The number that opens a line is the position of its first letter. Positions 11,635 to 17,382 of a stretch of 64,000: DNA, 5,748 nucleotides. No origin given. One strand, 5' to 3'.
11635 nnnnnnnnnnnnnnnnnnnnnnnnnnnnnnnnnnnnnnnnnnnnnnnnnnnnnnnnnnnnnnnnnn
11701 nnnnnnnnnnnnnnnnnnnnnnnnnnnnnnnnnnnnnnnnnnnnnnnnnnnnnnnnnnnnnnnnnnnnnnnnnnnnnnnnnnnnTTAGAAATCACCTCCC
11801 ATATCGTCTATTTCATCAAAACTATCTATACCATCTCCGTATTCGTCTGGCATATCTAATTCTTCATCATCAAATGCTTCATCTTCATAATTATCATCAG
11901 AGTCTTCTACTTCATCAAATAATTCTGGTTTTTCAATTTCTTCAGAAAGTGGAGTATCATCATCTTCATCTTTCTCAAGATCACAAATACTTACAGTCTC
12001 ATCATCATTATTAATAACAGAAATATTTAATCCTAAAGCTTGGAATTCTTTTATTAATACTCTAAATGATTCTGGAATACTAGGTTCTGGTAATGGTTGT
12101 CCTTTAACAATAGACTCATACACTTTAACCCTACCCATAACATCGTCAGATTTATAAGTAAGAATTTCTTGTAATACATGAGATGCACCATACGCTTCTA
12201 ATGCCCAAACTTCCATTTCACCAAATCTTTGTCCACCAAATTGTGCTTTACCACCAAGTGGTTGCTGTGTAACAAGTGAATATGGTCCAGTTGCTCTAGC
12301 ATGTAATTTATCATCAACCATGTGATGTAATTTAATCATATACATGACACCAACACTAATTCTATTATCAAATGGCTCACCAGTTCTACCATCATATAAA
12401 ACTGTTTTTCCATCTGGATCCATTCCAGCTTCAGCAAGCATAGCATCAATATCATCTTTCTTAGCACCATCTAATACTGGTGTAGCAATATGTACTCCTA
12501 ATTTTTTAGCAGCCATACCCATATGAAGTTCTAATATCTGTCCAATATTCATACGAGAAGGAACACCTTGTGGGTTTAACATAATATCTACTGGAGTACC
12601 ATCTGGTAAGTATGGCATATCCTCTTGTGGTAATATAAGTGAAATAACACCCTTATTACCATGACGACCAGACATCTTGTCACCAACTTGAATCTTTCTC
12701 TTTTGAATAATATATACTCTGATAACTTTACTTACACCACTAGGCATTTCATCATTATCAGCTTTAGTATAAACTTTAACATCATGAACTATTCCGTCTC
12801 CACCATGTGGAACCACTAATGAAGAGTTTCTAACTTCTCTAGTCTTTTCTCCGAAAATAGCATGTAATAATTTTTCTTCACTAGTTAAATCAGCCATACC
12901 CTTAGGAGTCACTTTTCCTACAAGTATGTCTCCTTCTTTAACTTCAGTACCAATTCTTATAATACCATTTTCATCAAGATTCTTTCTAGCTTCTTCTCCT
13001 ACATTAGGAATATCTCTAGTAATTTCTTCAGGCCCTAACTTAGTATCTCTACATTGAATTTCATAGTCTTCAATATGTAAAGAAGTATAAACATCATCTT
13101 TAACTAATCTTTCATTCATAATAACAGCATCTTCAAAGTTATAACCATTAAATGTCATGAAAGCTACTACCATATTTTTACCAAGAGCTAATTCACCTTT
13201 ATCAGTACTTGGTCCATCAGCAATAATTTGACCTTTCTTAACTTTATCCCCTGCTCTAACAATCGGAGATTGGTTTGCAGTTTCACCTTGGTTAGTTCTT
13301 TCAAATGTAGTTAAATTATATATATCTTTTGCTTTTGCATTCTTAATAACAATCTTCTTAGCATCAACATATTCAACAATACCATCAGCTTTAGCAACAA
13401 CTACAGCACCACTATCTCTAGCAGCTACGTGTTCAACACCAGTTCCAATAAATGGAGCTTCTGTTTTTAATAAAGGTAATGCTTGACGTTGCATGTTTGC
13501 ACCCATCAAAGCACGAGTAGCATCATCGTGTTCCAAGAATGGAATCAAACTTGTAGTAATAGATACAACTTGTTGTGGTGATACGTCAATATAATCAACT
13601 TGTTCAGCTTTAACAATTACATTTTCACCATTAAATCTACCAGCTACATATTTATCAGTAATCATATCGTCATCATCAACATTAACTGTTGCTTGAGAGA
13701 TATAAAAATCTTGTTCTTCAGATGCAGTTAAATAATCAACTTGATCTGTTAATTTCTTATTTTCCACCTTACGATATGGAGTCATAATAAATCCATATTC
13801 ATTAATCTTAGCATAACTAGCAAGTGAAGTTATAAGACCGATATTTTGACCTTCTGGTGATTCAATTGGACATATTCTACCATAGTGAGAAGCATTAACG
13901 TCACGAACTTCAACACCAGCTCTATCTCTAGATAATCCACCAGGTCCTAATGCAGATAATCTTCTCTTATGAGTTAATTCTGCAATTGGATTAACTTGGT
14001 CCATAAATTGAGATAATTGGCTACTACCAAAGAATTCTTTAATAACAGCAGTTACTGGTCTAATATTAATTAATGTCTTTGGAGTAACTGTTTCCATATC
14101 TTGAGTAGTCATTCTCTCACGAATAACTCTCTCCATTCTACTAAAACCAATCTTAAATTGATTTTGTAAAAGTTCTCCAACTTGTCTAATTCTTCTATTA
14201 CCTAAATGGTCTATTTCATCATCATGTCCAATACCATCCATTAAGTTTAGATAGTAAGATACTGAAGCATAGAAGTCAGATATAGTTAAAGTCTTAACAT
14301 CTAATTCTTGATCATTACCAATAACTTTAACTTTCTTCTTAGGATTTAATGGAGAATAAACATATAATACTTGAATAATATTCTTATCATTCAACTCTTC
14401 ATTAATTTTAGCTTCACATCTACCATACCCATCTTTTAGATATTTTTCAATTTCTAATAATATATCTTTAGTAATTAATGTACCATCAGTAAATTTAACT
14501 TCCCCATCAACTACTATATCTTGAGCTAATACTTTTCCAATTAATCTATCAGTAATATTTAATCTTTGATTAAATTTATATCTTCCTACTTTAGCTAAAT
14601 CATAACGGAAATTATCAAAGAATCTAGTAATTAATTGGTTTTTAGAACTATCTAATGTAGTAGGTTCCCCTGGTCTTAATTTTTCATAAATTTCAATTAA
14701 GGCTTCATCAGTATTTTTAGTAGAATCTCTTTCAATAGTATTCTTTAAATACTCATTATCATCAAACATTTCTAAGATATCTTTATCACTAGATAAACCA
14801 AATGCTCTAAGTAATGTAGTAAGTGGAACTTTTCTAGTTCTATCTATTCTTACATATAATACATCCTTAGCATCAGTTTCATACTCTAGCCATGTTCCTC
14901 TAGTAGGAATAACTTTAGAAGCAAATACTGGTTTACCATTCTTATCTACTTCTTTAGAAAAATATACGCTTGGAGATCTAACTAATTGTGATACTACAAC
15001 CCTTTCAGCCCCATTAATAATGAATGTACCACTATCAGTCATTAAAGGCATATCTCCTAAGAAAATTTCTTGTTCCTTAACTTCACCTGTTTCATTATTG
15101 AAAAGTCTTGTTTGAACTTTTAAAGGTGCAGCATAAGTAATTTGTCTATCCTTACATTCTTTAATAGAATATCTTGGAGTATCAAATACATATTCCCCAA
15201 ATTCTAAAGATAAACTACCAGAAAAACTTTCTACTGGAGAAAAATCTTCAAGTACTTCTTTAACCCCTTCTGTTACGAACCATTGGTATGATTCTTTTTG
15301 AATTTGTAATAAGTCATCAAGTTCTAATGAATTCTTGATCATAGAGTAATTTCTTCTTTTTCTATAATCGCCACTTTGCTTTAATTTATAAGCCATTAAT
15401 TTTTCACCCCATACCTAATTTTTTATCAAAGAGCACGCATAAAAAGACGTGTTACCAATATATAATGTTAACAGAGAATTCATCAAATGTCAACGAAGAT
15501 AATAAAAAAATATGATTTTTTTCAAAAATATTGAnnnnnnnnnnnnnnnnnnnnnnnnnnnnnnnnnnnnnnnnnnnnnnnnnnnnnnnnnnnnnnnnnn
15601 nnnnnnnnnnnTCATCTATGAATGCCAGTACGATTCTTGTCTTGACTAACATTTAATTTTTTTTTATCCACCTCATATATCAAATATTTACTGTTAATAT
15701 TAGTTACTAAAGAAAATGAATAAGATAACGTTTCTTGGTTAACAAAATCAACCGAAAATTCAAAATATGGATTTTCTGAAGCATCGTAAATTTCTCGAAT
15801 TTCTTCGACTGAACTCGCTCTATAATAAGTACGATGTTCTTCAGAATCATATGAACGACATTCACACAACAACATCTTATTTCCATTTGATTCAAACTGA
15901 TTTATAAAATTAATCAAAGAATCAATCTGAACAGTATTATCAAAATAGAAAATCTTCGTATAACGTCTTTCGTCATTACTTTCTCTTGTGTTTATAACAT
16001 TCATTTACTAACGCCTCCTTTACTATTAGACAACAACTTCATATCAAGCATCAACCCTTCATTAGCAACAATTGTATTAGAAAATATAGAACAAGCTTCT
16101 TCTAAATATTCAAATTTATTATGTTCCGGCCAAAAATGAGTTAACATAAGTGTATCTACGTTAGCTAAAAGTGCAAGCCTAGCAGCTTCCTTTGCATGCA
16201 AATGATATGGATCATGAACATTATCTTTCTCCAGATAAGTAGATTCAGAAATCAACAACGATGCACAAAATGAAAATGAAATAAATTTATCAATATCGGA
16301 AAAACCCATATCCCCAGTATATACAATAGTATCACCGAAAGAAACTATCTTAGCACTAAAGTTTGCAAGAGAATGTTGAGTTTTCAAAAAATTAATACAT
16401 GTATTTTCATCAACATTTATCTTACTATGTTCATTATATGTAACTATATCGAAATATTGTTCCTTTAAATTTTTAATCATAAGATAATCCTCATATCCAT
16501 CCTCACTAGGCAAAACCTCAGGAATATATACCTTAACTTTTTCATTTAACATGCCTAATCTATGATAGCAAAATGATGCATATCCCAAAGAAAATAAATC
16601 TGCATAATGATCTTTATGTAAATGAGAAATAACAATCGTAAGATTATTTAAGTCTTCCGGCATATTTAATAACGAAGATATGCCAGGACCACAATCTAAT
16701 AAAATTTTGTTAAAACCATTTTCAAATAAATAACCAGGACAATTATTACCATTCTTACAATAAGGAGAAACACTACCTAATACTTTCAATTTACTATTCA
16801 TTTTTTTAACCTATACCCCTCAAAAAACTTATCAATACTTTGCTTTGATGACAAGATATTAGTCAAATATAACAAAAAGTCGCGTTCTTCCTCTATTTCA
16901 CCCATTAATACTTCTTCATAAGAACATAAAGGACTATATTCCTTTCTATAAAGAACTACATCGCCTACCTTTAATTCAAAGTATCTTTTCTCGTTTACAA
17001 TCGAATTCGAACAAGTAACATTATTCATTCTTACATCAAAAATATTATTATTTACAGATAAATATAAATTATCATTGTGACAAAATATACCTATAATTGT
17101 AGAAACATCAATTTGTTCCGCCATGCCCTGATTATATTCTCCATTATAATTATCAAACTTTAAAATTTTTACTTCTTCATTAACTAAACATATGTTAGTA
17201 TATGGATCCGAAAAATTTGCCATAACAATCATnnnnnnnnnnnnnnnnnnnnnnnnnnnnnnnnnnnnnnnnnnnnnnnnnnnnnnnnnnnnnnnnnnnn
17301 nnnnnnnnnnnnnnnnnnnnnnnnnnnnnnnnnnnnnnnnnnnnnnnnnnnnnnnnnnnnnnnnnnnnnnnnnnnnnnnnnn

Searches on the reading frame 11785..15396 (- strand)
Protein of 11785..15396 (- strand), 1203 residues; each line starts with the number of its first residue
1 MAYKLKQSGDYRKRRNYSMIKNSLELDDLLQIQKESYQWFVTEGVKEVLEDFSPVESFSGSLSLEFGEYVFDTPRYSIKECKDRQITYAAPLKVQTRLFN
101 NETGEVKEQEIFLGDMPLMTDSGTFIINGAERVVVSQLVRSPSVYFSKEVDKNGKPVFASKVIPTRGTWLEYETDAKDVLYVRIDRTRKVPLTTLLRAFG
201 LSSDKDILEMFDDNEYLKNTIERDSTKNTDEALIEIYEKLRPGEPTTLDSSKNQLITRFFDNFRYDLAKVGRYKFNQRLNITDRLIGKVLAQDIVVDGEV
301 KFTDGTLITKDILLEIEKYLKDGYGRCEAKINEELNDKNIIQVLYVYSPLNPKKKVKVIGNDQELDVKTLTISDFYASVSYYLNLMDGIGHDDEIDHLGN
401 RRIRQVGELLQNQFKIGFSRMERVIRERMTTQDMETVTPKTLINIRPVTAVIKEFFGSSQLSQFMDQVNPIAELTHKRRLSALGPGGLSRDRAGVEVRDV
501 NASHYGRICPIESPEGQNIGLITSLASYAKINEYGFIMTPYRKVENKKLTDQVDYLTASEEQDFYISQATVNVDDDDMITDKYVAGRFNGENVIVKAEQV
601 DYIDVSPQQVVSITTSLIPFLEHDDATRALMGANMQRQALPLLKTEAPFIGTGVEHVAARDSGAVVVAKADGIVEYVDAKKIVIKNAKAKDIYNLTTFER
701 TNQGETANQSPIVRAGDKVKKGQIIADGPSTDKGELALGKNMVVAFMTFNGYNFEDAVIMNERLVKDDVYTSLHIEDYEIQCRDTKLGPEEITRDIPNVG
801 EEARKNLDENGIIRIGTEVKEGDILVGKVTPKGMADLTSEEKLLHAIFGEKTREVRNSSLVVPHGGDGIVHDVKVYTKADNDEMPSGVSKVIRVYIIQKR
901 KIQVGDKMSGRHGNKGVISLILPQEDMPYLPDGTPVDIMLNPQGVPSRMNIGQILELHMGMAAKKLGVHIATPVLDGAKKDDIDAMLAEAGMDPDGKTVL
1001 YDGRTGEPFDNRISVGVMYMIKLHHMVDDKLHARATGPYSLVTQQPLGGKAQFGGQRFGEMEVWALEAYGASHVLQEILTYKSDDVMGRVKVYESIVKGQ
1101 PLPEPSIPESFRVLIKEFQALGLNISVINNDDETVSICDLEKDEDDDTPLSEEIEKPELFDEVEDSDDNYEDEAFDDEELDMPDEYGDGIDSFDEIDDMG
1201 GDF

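Call 7: search_protein_families(library=pfam, proteins=[window:11785-15396:-], max_evalue=0.001)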
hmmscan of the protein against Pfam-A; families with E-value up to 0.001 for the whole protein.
window:11785-15396:- (1203 aa): 6 families
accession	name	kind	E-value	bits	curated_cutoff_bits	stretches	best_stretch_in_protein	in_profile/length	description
PF00562.33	RNA_pol_Rpb2_6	-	1.9e-142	475.2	23.4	1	667-1052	1-373/373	RNA polymerase Rpb2, domain 6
PF04561.19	RNA_pol_Rpb2_2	-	2.3e-29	102.9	21.7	2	140-294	1-161/190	RNA polymerase Rpb2, domain 2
PF04565.21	RNA_pol_Rpb2_3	-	2.5e-27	95.3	21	1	463-531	1-68/68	RNA polymerase Rpb2, domain 3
PF04560.25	RNA_pol_Rpb2_7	-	3e-26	92.1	32.1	1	1054-1128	1-85/87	RNA polymerase Rpb2, domain 7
PF04563.20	RNA_pol_Rpb2_1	-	2.4e-22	79.9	28.2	1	29-449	2-202/203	RNA polymerase beta subunit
PF10385.14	RNA_pol_Rpb2_45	-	1.4e-20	73.5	28.2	1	541-606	1-66/66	RNA polymerase beta subunit external 1 domain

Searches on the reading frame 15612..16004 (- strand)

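Call 5: search_protein_families(library=pfam, proteins=[window:15612-16004:-], max_evalue=1)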
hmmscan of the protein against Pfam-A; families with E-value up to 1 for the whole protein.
window:15612-16004:- (130 aa): 2 families
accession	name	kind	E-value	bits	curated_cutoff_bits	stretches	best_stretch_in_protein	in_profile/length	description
PF18618.6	HP0268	-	0.031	15.1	25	1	14-50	29-65/80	HP0268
PF21887.2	RhiE_B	-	0.14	12.6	27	0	105-127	84-106/120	RhiE branching domain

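Call 6: search_protein_families(library=ncbifam, proteins=[window:15612-16004:-], max_evalue=1)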
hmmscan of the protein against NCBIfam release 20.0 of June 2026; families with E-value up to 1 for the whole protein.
window:15612-16004:- (130 aa): 0 families

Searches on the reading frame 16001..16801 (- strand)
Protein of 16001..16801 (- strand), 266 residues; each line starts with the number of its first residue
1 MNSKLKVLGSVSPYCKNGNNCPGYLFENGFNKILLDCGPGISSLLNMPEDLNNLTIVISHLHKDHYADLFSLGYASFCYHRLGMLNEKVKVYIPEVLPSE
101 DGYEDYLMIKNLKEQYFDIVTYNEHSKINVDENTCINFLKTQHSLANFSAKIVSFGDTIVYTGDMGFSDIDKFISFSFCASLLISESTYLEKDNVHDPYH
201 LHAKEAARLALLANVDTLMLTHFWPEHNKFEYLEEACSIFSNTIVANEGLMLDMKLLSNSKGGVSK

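Call 5: search_protein_families(library=pfam, proteins=[window:16001-16801:-], max_evalue=1)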
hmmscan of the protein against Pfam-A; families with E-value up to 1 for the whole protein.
window:16001-16801:- (266 aa): 2 families
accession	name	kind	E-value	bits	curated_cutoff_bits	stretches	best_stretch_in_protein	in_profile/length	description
PF12706.13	Lactamase_B_2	-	3.4e-14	53.3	27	1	32-223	2-200/200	Beta-lactamase superfamily domain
PF00753.33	Lactamase_B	-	1.1e-05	25.9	22.7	2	24-73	9-64/196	Metallo-beta-lactamase superfamily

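Call 6: search_protein_families(library=ncbifam, proteins=[window:16001-16801:-], max_evalue=1)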
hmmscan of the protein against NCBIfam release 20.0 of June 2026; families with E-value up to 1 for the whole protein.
window:16001-16801:- (266 aa): 13 families
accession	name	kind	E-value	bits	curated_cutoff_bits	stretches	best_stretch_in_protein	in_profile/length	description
NF041851.1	cyc_nuc_deg_phdiest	equivalog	3e-25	89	400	1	4-245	2-243/253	cyclic nucleotide-degrading phosphodiesterase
NF000801.0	PRK00055.1-3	equivalog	4.5e-25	88.3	252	2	156-254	204-303/307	ribonuclease Z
TIGR02651.1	RNase_Z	equivalog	1.4e-22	80.2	292.95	2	156-252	201-300/302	ribonuclease Z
NF000804.0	PRK00055.2-1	equivalog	5.7e-14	51.9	402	1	169-249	211-294/306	ribonuclease Z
NF000805.0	PRK00055.2-3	equivalog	1.2e-11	44.4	416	2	174-250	216-295/307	ribonuclease Z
NF002558.0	PRK02126.1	subfamily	2.1e-10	40.1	315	2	124-229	208-319/345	ribonuclease Z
NF041257.1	GntH_guanitoxin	equivalog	4.1e-07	29.2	333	1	6-114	16-124/374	guanitoxin biosynthesis MBL fold metallo-hydrolase GntH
NF000806.0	PRK00055.2-4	equivalog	1.3e-06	27.9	363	2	6-70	5-71/280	ribonuclease Z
NF000800.0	PRK00055.1-1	equivalog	0.00013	21.1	398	2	197-248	245-299/305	ribonuclease Z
NF045584.1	cas14_MBL_CASP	equivalog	0.0022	16.4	800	1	117-194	124-200/612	type VII CRISPR-associated protein Cas14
TIGR00649.1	MG423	subfamily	0.063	11.7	400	1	113-169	102-163/546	RNase J family beta-CASP ribonuclease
NF002553.0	PRK02113.1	equivalog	0.064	12.7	386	1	31-81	45-93/252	MBL fold metallo-hydrolase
NF047419.1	RNase_J1_RnjA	exception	0.22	10.1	820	1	105-167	99-160/549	ribonuclease J1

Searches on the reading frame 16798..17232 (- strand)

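Call 5: search_protein_families(library=pfam, proteins=[window:16798-17232:-], max_evalue=1)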
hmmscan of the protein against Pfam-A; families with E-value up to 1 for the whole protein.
window:16798-17232:- (144 aa): 1 family
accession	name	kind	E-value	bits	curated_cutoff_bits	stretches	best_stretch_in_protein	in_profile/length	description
PF05768.20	Glrx-like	-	0.084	13.7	26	1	92-136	2-42/77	Glutaredoxin-like domain (DUF836)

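Call 6: search_protein_families(library=ncbifam, proteins=[window:16798-17232:-], max_evalue=1)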
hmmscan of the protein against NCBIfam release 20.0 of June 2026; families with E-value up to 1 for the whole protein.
window:16798-17232:- (144 aa): 0 families
